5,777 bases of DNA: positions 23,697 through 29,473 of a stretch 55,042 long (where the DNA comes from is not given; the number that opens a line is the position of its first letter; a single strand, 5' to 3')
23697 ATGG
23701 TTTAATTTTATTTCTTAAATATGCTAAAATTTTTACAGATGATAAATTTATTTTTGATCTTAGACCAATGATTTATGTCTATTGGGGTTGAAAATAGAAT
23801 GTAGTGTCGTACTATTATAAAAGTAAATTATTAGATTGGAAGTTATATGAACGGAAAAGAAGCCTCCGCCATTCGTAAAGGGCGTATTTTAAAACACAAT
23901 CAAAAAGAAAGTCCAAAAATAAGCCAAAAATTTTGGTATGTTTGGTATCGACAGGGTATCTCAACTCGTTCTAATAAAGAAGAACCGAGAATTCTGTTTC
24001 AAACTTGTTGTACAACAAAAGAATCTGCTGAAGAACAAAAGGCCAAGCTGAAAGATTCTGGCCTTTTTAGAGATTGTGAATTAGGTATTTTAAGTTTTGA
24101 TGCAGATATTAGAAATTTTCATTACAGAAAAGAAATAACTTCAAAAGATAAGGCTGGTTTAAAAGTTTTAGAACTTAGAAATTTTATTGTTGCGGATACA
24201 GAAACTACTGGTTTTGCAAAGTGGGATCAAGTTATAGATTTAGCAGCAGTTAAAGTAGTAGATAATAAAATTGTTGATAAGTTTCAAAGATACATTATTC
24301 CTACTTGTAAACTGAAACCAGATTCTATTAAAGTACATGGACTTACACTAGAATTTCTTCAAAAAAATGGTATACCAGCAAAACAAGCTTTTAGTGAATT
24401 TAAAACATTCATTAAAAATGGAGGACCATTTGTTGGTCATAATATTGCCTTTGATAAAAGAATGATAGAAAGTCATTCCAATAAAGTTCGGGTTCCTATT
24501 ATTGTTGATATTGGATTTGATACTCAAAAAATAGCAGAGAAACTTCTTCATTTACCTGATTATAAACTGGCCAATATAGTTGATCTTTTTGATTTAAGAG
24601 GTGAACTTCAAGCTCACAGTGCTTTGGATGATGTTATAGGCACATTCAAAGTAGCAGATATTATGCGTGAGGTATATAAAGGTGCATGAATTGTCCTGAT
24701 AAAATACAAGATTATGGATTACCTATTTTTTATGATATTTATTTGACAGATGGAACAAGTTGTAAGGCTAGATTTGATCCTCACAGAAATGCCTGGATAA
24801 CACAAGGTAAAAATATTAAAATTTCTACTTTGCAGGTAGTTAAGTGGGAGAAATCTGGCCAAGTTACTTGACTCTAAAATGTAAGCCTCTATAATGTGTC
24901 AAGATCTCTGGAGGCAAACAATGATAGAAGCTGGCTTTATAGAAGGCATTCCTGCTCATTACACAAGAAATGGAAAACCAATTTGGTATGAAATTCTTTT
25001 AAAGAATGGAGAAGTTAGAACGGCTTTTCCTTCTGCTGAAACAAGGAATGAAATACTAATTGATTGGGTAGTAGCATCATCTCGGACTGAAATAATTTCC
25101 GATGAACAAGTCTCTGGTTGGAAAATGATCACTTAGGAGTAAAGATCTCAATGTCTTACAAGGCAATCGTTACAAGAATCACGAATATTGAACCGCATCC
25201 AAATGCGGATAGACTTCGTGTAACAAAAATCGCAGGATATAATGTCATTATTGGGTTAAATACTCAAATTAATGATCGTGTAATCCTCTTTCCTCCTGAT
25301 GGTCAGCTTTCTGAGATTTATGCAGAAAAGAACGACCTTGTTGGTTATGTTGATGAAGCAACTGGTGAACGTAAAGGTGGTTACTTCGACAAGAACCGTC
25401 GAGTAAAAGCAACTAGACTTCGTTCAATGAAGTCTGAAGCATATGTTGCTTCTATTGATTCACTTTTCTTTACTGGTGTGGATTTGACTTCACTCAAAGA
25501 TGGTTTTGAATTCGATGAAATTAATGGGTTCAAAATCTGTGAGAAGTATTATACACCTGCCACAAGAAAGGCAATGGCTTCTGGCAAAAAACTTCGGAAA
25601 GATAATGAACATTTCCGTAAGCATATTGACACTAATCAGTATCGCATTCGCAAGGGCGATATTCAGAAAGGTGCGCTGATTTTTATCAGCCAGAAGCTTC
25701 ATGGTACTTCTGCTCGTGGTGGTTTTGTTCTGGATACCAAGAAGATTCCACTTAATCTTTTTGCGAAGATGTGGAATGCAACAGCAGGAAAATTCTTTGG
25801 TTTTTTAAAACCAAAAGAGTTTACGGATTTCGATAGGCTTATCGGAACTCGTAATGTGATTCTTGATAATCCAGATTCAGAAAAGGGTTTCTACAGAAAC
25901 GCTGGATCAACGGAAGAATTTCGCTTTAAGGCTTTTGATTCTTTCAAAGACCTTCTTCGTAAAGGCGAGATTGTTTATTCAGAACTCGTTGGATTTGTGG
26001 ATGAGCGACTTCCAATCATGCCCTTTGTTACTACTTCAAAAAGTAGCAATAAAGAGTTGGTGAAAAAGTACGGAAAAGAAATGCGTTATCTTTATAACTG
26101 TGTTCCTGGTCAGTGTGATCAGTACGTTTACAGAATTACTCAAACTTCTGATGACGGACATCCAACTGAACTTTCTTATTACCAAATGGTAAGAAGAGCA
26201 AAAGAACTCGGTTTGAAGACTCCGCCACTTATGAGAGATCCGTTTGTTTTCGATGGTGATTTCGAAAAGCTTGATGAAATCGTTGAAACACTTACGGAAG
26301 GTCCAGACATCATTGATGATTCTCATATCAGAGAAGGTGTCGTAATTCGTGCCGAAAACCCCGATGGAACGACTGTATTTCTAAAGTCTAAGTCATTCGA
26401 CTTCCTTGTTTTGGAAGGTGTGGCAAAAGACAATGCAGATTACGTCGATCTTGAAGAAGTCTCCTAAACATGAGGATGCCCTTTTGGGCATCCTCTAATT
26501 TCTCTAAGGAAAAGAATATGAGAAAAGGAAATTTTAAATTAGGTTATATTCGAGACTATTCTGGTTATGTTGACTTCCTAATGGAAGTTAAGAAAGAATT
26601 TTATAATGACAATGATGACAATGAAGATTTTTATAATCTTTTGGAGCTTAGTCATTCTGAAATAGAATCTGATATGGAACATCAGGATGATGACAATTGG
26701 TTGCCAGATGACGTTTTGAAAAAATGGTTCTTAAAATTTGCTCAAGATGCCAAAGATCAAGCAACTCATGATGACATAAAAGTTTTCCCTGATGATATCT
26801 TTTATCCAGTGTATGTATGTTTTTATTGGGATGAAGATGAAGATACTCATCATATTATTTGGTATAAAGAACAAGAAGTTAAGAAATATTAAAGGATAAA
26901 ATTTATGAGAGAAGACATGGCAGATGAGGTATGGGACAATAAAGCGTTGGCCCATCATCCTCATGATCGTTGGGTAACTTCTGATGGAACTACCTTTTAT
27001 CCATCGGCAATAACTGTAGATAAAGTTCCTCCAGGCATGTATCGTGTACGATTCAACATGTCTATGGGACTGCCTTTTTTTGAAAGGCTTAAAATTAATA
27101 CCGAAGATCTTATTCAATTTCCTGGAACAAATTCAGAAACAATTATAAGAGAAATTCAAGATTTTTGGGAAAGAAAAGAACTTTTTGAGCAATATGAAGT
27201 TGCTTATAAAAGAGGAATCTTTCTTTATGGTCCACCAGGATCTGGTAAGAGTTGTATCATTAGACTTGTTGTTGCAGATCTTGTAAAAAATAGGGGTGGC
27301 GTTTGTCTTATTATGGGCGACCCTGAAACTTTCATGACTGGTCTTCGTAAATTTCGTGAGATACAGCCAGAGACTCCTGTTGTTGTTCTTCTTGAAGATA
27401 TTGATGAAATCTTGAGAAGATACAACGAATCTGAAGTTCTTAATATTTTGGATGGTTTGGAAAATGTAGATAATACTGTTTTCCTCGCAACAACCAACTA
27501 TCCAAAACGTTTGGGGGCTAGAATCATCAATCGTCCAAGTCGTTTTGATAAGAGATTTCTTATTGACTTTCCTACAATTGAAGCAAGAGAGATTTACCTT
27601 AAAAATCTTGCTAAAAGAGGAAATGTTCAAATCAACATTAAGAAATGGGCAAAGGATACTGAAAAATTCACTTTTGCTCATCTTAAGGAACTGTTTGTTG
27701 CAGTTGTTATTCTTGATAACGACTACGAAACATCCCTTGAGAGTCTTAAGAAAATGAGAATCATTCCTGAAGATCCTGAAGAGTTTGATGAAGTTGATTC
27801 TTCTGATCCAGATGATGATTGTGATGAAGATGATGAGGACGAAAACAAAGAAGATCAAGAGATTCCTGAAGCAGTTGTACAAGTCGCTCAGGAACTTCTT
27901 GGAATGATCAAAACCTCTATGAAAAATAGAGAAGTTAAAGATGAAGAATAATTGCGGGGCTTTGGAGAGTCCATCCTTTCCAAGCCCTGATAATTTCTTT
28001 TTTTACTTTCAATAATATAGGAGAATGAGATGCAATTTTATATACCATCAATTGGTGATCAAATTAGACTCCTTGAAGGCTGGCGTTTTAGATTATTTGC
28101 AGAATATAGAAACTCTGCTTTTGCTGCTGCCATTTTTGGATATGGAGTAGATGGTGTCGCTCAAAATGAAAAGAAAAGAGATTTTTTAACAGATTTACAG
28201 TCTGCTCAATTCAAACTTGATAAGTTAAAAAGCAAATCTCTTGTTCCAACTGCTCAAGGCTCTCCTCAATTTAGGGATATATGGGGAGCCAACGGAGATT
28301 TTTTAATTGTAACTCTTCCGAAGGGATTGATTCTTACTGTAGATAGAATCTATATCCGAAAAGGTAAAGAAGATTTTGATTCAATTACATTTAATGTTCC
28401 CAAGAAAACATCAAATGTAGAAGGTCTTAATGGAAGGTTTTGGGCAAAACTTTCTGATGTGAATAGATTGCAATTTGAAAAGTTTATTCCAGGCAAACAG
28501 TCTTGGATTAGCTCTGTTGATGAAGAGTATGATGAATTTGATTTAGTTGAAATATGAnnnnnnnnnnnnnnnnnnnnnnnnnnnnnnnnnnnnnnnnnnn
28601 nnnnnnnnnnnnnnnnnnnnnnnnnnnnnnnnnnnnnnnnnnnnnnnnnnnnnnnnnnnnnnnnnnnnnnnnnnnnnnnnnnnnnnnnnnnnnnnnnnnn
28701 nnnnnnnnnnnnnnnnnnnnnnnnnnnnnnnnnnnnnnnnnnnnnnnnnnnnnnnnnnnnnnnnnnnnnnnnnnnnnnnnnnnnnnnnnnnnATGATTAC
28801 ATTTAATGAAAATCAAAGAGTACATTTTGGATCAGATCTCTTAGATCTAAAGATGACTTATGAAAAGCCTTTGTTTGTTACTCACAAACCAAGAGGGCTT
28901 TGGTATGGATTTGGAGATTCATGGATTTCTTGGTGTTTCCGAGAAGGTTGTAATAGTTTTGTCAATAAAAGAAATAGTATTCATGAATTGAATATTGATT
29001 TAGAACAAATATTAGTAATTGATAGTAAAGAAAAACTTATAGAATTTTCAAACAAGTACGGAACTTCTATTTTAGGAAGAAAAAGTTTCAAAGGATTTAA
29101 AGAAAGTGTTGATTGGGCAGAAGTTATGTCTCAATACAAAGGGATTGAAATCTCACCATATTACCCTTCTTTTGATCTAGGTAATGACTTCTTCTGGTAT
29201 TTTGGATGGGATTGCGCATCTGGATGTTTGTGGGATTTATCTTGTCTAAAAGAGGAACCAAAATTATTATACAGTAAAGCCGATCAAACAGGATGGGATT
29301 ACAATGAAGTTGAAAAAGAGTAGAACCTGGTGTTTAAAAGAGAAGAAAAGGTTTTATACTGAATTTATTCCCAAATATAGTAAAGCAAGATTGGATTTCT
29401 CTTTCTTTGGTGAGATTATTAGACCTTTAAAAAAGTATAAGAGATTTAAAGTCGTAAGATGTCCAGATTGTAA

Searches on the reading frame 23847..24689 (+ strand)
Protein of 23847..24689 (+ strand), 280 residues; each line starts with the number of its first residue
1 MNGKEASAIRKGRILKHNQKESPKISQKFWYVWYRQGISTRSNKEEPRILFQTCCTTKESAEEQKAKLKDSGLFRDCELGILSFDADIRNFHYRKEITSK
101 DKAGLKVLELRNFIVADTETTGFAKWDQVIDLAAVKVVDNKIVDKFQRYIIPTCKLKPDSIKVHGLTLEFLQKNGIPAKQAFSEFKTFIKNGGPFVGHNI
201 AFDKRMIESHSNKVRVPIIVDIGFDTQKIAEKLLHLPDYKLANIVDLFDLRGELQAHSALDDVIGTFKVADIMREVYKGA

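Call 22: search_protein_families(library=pfam, proteins=[window:23847-24689:+], max_evalue=0.001)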
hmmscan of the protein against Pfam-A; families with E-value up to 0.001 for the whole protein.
window:23847-24689:+ (280 aa): 2 families
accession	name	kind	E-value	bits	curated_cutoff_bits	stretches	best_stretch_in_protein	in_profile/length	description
PF00929.31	RNase_T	-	2.2e-18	67.8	24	1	114-268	1-162/164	Exonuclease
PF16473.11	Rv2179c-like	-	1.3e-05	25.5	27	1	113-270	2-173/177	3'-5' exoribonuclease Rv2179c-like domain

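Call 103: search_protein_families(library=phrogs, proteins=[window:23847-24689:+], max_evalue=0.001)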
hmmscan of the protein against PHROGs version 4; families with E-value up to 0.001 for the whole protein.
window:23847-24689:+ (280 aa): 3 families
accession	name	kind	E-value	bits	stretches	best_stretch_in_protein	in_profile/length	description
phrog_192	-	DNA, RNA and nucleotide metabolism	5.1e-35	122.5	1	103-276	98-273/397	DNA polymerase exonuclease subunit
phrog_14632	-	DNA, RNA and nucleotide metabolism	1.1e-14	55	1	87-267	57-236/380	DNA polymerase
phrog_17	-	DNA, RNA and nucleotide metabolism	1.5e-06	27.5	1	105-240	664-777/1445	DNA polymerase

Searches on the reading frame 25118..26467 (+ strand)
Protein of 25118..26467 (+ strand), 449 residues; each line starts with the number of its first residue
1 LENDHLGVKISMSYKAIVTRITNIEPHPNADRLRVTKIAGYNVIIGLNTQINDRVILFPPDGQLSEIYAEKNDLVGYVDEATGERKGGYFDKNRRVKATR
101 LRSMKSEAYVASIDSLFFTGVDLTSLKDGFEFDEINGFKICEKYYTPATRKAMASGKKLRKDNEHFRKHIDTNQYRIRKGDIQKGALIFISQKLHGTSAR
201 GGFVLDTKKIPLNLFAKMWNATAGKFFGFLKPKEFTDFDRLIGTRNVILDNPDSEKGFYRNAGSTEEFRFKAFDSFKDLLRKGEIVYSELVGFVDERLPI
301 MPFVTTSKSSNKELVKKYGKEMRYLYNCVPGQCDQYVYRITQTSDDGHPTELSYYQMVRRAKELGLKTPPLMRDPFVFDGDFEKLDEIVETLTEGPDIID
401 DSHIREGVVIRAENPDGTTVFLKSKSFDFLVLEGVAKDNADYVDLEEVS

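Call 22: search_protein_families(library=pfam, proteins=[window:25118-26467:+], max_evalue=0.001)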
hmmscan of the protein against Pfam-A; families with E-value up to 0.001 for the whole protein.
window:25118-26467:+ (449 aa): 1 family
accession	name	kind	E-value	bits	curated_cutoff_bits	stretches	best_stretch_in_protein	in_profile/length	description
PF09414.15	RNA_ligase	-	9.5e-09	36.1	27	1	189-415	4-160/171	RNA ligase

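Call 103: search_protein_families(library=phrogs, proteins=[window:25118-26467:+], max_evalue=0.001)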
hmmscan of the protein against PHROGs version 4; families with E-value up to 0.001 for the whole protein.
window:25118-26467:+ (449 aa): 1 family
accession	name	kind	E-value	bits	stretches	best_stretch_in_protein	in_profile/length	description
phrog_968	-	DNA, RNA and nucleotide metabolism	5e-55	188.1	1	11-434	6-393/398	RNA ligase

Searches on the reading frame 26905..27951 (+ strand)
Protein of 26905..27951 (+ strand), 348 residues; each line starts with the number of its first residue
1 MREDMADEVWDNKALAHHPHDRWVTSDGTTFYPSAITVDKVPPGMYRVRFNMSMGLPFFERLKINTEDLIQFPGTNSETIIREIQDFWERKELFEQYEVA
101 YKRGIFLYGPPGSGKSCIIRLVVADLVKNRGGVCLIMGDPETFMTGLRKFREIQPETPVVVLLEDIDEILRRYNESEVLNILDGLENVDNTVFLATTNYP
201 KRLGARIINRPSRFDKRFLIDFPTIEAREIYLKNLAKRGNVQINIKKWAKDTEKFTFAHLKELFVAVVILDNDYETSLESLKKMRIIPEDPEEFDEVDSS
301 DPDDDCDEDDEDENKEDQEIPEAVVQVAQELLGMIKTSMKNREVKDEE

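Call 22: search_protein_families(library=pfam, proteins=[window:26905-27951:+], max_evalue=0.001)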
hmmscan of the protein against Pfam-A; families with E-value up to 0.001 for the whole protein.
window:26905-27951:+ (348 aa): 3 families
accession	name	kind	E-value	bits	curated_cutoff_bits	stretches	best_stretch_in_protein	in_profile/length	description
PF00004.35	AAA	-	4e-13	50.4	21.2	1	105-221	1-130/131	ATPase family associated with various cellular activities (AAA)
PF13191.12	AAA_16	-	2.3e-05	25.4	32.6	1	93-154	12-73/167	AAA ATPase domain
PF25199.1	nSTAND_NTPase5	-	6.6e-05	23.2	34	1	101-173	40-112/145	Novel STAND NTPase 5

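Call 103: search_protein_families(library=phrogs, proteins=[window:26905-27951:+], max_evalue=0.001)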
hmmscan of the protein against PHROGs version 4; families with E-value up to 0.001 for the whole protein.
window:26905-27951:+ (348 aa): 6 families
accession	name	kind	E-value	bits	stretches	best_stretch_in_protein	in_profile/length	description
phrog_7485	-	unknown function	1.8e-20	74.3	1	78-235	203-374/430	-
phrog_2376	-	other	6.9e-14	53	1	35-308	18-277/363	ATPase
phrog_3757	-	unknown function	1.1e-11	45.8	2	149-264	176-300/367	-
phrog_30773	-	unknown function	1.5e-08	34.4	1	177-264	289-377/666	-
phrog_10440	-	unknown function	8.5e-06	25.5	1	97-230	227-361/483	-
phrog_168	-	DNA, RNA and nucleotide metabolism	5.5e-05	24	1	104-242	44-183/314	clamp loader of DNA polymerase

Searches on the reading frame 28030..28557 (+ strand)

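Call 103: search_protein_families(library=phrogs, proteins=[window:28030-28557:+], max_evalue=0.001)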
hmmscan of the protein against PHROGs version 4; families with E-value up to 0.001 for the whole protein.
window:28030-28557:+ (175 aa): 1 family
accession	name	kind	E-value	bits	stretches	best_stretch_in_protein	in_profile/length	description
phrog_22676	-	unknown function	1.5e-23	84.3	1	1-149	1-150/154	-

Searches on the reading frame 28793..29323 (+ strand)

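Call 103: search_protein_families(library=phrogs, proteins=[window:28793-29323:+], max_evalue=0.001)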
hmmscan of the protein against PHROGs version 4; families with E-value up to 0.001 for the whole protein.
window:28793-29323:+ (176 aa): 1 family
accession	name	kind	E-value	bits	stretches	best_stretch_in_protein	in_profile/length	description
phrog_8582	-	unknown function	1.3e-14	55.3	1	17-152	21-145/151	-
